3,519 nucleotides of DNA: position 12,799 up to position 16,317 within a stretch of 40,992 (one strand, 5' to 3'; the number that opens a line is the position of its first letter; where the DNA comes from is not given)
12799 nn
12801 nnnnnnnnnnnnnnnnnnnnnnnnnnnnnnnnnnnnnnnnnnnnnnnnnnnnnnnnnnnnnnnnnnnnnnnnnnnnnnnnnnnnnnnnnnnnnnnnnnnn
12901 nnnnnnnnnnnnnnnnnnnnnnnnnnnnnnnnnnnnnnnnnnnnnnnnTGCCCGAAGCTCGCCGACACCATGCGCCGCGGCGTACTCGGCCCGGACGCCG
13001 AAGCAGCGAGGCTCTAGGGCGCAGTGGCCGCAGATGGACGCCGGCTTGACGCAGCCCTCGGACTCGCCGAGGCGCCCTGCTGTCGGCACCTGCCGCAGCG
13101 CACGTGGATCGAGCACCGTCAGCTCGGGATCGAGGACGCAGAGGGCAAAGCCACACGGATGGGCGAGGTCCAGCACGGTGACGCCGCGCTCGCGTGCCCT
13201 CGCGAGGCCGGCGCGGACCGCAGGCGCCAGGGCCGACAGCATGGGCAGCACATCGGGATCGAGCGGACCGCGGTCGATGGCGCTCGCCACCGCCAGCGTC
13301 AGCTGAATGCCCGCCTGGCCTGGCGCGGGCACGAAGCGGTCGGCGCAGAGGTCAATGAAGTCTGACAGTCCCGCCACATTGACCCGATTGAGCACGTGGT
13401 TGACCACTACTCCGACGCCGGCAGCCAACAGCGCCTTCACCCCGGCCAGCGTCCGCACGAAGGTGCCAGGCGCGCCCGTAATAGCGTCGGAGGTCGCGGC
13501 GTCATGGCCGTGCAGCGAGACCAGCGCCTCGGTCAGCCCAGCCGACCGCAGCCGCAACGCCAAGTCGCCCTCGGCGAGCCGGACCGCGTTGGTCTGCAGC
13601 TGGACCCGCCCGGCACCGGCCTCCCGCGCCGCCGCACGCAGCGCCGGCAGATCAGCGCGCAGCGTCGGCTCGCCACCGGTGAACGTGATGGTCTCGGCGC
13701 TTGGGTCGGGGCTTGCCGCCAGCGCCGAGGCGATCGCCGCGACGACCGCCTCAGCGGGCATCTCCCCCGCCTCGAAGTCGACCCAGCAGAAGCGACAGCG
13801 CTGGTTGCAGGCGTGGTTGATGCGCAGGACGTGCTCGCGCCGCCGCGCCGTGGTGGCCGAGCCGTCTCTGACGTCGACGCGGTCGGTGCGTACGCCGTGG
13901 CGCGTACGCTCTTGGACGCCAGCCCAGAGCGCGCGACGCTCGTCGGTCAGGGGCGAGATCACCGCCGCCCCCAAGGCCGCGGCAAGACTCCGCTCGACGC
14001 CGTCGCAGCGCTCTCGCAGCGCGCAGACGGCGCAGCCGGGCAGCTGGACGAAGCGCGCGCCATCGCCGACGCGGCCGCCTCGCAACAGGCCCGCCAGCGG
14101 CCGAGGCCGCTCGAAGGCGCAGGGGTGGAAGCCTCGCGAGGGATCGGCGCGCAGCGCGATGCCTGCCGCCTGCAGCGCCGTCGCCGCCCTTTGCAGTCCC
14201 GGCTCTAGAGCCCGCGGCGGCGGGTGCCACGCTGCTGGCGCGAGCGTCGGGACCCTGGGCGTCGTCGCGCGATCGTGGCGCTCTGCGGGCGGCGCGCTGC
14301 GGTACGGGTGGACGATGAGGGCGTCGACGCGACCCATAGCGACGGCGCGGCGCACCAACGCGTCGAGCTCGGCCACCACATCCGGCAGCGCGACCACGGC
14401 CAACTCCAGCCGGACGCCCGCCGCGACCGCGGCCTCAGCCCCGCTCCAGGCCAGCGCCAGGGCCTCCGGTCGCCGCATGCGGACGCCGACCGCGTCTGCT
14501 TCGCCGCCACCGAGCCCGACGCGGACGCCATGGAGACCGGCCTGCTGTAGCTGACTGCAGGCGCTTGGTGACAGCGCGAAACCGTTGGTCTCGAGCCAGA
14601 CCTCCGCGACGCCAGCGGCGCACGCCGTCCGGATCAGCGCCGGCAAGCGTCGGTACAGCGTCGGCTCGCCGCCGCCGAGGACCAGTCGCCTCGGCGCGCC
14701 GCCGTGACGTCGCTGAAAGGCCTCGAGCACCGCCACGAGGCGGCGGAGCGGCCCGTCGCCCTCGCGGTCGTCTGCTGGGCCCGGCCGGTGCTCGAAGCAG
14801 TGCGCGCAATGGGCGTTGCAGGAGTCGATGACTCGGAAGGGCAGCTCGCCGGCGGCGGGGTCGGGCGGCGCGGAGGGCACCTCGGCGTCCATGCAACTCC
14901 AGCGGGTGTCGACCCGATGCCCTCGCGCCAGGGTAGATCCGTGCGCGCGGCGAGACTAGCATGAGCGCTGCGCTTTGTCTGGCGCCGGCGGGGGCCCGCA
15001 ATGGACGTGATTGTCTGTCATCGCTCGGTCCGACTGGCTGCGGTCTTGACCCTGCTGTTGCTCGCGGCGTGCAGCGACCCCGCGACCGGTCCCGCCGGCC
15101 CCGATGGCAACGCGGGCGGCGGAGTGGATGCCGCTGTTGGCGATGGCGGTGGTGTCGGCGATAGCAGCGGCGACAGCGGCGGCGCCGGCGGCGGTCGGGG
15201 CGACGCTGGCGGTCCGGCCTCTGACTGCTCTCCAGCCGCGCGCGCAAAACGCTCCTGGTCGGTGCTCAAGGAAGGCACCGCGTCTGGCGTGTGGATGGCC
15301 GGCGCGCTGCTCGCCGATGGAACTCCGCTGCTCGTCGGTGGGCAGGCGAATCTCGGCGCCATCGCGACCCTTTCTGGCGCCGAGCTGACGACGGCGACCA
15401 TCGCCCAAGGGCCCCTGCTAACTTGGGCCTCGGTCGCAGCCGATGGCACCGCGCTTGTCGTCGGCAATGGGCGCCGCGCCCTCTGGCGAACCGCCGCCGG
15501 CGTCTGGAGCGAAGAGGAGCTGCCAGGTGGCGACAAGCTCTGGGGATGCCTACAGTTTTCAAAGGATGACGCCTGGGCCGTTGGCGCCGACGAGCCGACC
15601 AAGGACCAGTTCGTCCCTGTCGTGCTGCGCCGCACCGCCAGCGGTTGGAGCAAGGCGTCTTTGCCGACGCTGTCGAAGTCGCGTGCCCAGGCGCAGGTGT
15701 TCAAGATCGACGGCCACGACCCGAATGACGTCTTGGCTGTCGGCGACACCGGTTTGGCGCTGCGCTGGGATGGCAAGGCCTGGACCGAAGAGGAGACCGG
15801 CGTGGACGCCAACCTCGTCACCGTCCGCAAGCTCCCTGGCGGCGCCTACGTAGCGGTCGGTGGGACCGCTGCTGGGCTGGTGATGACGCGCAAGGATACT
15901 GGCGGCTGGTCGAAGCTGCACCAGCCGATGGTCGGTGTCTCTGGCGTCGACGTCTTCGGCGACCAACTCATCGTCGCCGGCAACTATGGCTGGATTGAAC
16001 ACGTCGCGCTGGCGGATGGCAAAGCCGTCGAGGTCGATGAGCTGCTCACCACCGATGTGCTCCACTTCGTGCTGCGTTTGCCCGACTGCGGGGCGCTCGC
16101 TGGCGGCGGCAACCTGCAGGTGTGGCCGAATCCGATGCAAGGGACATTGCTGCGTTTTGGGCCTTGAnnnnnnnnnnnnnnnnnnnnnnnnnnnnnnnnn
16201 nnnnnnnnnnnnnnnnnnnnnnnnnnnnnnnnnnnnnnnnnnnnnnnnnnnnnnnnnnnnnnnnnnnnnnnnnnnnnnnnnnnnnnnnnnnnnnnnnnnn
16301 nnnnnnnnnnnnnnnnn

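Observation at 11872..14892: Single 1006-aa polypeptide with two complete radical SAM cores and a Gfo/Idh/MocA dehydrogenase domain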

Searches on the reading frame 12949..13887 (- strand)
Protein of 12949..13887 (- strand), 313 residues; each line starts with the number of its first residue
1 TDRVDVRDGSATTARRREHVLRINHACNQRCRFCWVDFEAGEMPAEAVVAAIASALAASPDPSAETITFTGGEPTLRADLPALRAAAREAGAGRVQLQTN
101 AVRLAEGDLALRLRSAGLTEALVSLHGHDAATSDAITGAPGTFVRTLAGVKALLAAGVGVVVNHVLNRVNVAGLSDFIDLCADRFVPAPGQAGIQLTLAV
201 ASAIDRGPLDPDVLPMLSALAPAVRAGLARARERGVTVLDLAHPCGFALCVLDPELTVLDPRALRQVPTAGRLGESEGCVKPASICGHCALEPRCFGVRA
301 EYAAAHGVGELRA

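Call 73: search_protein_families(library=ncbifam, proteins=[window:12949-13887:-], max_evalue=0.001)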
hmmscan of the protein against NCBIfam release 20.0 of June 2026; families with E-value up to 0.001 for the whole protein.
window:12949-13887:- (313 aa): 45 families (the best 25 are shown)
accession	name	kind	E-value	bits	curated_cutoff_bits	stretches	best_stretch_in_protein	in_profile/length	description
NF038332.1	rSAM_rare_HxsC4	exception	5e-23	81.8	500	1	14-176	12-176/335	radical SAM protein HxsC4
TIGR02668.1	moaA_archaeal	equivalog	1.6e-20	73.4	325.25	1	21-183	14-175/303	GTP 3',8-cyclase MoaA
TIGR02666.1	moaA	equivalog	4.9e-20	71.8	284.05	1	16-184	7-183/336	GTP 3',8-cyclase MoaA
TIGR04545.1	rSAM_ahbD_hemeb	equivalog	5.8e-20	72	500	1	23-182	6-163/339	heme b synthase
NF045646.2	rSAM_Se_TrsS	equivalog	6.9e-20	71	490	1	20-184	89-254/441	radical SAM (seleno)protein TrsS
NF045574.1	sacti_mat_StsB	exception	2.8e-18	66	625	1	22-181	101-256/466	StsB family radical SAM/SPASM domain sactipeptide maturase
TIGR02109.1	PQQ_syn_pqqE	equivalog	3e-18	65.9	381.35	1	22-183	12-171/358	pyrroloquinoline quinone biosynthesis protein PqqE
TIGR04303.1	GeoRSP_rSAM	equivalog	5.6e-18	65.6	400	1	23-184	11-167/325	GeoRSP system radical SAM/SPASM protein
TIGR04347.1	pseudo_SAM_Halo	equivalog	6.2e-18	65.2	525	1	14-184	35-202/390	TIGR04347 family pseudo-SAM/SPASM protein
TIGR04546.1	rSAM_ahbC_deAc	equivalog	9.8e-17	60.8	650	1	20-187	42-206/390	12,18-didecarboxysiroheme deacetylase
NF001199.0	PRK00164.2-1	equivalog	1e-16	61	231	1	21-184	16-178/308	GTP 3',8-cyclase MoaA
TIGR03977.1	rSAM_pair_HxsC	equivalog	4.1e-16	58.7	267.9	1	15-185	23-194/292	His-Xaa-Ser system radical SAM maturase HxsC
NF045702.1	rSAM_GDGT_ether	equivalog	7.9e-16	57.7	450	1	22-183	91-255/486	tetraether lipid synthase Tes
TIGR04054.1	rSAM_NirJ1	equivalog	6.2e-14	51.4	650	1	20-183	39-199/387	putative heme d1 biosynthesis radical SAM protein NirJ1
TIGR04051.1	rSAM_NirJ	equivalog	6.8e-14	51.6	515.45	1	25-184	10-166/354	heme d1 biosynthesis radical SAM protein NirJ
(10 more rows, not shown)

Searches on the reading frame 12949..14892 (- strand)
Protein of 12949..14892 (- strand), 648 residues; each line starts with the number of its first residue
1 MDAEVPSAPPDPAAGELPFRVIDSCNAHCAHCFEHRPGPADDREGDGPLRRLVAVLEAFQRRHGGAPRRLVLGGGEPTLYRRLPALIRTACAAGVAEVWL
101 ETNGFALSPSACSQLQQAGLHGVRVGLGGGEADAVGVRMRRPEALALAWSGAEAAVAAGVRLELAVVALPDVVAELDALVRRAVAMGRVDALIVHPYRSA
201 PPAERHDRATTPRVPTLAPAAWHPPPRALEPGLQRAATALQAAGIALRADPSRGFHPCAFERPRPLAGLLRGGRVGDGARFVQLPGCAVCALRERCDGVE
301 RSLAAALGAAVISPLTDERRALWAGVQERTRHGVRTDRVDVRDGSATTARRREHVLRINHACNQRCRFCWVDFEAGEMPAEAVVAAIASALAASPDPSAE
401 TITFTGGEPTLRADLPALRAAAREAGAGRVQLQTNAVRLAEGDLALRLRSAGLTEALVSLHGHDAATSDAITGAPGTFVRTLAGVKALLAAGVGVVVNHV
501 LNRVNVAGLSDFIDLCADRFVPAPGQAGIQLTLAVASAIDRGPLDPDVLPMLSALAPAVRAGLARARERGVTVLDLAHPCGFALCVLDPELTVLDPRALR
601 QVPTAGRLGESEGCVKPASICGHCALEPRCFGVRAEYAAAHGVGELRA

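Call 70: predict_structure(alignment_id=A3)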
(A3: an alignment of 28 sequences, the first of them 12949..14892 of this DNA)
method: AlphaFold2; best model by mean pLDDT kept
length: 648 residues; sequences in the alignment: 28
mean_pLDDT: 84.6   pTM: 0.77
mean pLDDT of the five models: 84.6, 83.8, 83.0, 82.4, 81.3
residues with pLDDT >= 90: 367; 70-90: 166; 50-70: 70; < 50: 45
segments of 3 or more residues with pLDDT < 50: 1-13, 204-208, 210-215, 327-336, 343-348, 607-609
pLDDT, mean of each block of 10 residues (from residue 1): 36 73 87 66 85 95 93 94 98 98 97 98 95 93 97 98 96 95 96 90 51 56 92 94 90 89 87 72 94 89 91 84 57 49 50 86 85 77 94 91 93 95 96 96 95 95 94 92 95 92 93 92 58 64 73 92 91 80 82 72 57 83 88 86 89
secondary structure, 60 per line:
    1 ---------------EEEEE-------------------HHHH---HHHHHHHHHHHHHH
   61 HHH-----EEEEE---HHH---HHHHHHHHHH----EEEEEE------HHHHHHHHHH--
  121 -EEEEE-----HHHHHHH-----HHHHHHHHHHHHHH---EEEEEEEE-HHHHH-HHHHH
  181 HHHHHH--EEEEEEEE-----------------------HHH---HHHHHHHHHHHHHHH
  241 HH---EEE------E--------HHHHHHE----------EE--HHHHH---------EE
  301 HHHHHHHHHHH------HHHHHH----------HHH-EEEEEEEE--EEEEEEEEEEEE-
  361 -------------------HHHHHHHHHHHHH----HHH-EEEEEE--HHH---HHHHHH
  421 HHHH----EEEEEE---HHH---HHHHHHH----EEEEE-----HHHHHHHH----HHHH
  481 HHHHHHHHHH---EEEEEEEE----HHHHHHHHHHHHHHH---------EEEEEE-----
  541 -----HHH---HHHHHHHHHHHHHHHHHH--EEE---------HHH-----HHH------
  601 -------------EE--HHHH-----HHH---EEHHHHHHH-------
elements in order: E16-20 H40-43 H47-63 E69-73 H83-92 E97-102 H109-118 E122-126 H132-138 H144-157 E161-168 H170-174 H176-186 E189-196 H226-242 E246-248 H264-269 H285-289 H301-311 H318-323 E338-345 E348-359 H380-392 E401-406 H415-424 E429-434 H444-450 E455-459 H465-472 H477-490 E494-501 H506-520 E530-535 H552-569 E572-574 H618-621 H635-641

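Call 74: fold_search(model_id=the predicted structure, library=pdb)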
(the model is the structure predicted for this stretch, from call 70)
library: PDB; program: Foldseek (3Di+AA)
matches with E <= 10: 1657; with E <= 0.001: 124
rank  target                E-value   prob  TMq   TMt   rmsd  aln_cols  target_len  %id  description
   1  7vob                  3.9e-10  1.00  0.24  0.46   3.3       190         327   24  The crystal structure of a Radical SAM Enzyme BlsE involved in the Biosynthesis of Blasticidin S (released 2022-05-04)
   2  8hzv_C                1.1e-09  1.00  0.30  0.40   6.9       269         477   23  The crystal structure of a Radical SAM Enzyme DesII (released 2024-07-10)
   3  6efn                  1.7e-09  1.00  0.28  0.46   3.8       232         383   22  Structure of a RiPP maturase, SkfB (released 2018-10-24)
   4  7tol                  1.3e-08  1.00  0.28  0.36   3.3       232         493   22  X-ray crystal structure of glycerol dibiphytanyl glycerol tetraether - macrocyclic archaeol synthase (GDGT-MAS) from Met (released 2022-08-31)
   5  8hzv_A                1.9e-08  1.00  0.29  0.39   7.0       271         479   23  The crystal structure of a Radical SAM Enzyme DesII (released 2024-07-10)
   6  7tom                  2.1e-08  1.00  0.29  0.37   7.0       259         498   19  X-ray crystal structure of glycerol dibiphytanyl glycerol tetraether - macrocyclic archaeol synthase (GDGT-MAS) from Met (released 2022-08-31)
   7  8hzv_D                5.3e-08  1.00  0.27  0.36   9.7       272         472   20  The crystal structure of a Radical SAM Enzyme DesII (released 2024-07-10)
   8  8hzv_B                6.3e-08  1.00  0.28  0.37   7.0       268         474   21  The crystal structure of a Radical SAM Enzyme DesII (released 2024-07-10)
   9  8hzy_B                1.1e-07  1.00  0.27  0.37   6.5       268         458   20  The crystal structure of a Radical SAM Enzyme DesII (released 2024-07-10)
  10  1tv7_A                1.1e-07  1.00  0.24  0.47   3.2       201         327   22  Structure of the S-adenosylmethionine dependent Enzyme MoaA (released 2004-08-31)
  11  2fb2_B                1.4e-07  1.00  0.23  0.44   3.5       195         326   24  Structure of the MoaA Arg17/266/268/Ala triple mutant (released 2006-05-09)
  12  2fb2_A                2.2e-07  1.00  0.23  0.44   3.4       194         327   23  Structure of the MoaA Arg17/266/268/Ala triple mutant (released 2006-05-09)
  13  1tv7_B                2.2e-07  1.00  0.23  0.44   3.5       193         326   23  Structure of the S-adenosylmethionine dependent Enzyme MoaA (released 2004-08-31)
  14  8hzy_A                3.7e-07  1.00  0.26  0.36   4.4       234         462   21  The crystal structure of a Radical SAM Enzyme DesII (released 2024-07-10)
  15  5vsl_A                5.4e-07  1.00  0.28  0.65   3.4       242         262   17  Crystal structure of viperin with bound [4Fe-4S] cluster and S-adenosylhomocysteine (SAH) (released 2017-06-14)
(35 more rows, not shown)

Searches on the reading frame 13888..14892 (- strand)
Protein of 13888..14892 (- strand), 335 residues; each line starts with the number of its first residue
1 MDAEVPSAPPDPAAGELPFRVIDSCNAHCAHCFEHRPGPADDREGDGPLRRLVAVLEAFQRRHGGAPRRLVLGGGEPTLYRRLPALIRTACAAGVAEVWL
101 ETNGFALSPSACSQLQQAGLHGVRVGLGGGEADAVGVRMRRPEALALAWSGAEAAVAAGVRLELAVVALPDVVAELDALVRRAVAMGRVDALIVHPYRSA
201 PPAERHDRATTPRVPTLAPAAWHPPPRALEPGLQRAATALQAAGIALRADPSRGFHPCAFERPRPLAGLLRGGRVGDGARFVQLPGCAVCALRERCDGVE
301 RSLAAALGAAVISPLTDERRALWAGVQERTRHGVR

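Call 73: search_protein_families(library=ncbifam, proteins=[window:13888-14892:-], max_evalue=0.001)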
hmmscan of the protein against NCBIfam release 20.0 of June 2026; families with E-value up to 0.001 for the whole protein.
window:13888-14892:- (335 aa): 26 families (the best 25 are shown)
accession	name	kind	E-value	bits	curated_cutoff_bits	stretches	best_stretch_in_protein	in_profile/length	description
NF045646.2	rSAM_Se_TrsS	equivalog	1.3e-12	47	490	1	21-176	92-239/441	radical SAM (seleno)protein TrsS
TIGR02666.1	moaA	equivalog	9.5e-12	44.5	284.05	1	21-182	16-179/336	GTP 3',8-cyclase MoaA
TIGR02668.1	moaA_archaeal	equivalog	2.2e-11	43.3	325.25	1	19-184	14-174/303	GTP 3',8-cyclase MoaA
NF038283.1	viperin_w_prok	equivalog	1e-10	41.2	180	1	19-117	6-105/281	viperin family antiviral radical SAM protein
TIGR04311.1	rSAM_Geo_metal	subfamily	3.9e-08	32.8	400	1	22-195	10-186/423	radical SAM/SPASM family putative metalloenzyme maturase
TIGR04466.1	rSAM_BlsE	equivalog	6.5e-08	32.4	400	1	65-181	46-160/327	cytosylglucuronate decarboxylase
NF001199.0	PRK00164.2-1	equivalog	7.5e-08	31.9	231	1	20-169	17-160/308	GTP 3',8-cyclase MoaA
NF045702.1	rSAM_GDGT_ether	equivalog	7.6e-08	31.4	450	1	21-129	92-200/486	tetraether lipid synthase Tes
TIGR04055.1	rSAM_NirJ2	equivalog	1e-07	31.8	500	1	22-190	7-168/326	putative heme d1 biosynthesis radical SAM protein NirJ2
TIGR04251.1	SCM_rSAM_ScmF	equivalog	1.5e-07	31.2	400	1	18-188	7-174/353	SynChlorMet cassette radical SAM/SPASM protein ScmF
TIGR04317.1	W_rSAM_matur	equivalog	3.7e-07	29.6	380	1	21-133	10-116/349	tungsten cofactor oxidoreductase radical SAM maturase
TIGR04545.1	rSAM_ahbD_hemeb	equivalog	3.8e-07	29.9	500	1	20-189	5-168/339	heme b synthase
TIGR04546.1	rSAM_ahbC_deAc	equivalog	4.8e-07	28.9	650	1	21-166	45-183/390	12,18-didecarboxysiroheme deacetylase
TIGR03962.1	mycofact_rSAM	equivalog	5.8e-07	29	265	1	20-187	17-177/339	mycofactocin radical SAM maturase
NF038332.1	rSAM_rare_HxsC4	exception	7.3e-07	28.6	500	1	24-154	23-149/335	radical SAM protein HxsC4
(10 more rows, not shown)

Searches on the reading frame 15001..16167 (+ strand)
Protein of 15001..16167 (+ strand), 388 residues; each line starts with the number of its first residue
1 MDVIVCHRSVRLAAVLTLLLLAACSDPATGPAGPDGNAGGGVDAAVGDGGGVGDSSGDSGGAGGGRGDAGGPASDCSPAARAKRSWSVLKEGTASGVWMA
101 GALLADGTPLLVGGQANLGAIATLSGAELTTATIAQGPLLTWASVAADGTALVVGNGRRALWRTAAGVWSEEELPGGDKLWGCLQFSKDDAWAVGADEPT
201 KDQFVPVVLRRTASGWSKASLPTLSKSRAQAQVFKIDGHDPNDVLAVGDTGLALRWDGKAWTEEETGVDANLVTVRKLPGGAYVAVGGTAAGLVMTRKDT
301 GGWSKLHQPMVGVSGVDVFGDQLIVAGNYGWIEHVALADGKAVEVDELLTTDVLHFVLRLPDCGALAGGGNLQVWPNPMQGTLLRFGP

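Call 10: search_protein_families(library=pfam, proteins=[window:15001-16167:+], max_evalue=0.001)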
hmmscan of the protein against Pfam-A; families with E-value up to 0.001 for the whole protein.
window:15001-16167:+ (388 aa): 0 families

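Call 34: search_protein_families(library=ncbifam, proteins=[window:15001-16167:+], max_evalue=0.01)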
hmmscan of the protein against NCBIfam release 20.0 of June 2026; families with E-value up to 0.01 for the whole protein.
window:15001-16167:+ (388 aa): 0 families

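Call 86: search_protein_families(library=padloc, proteins=[window:15001-16167:+], max_evalue=0.001)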
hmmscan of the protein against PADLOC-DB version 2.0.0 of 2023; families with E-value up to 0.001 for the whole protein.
window:15001-16167:+ (388 aa): 0 families

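Call 93: search_solved_structures(query=window:15001-16167:+, max_evalue=1)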
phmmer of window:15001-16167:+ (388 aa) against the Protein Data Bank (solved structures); distinct sequences matched with E-value up to 1: 0.
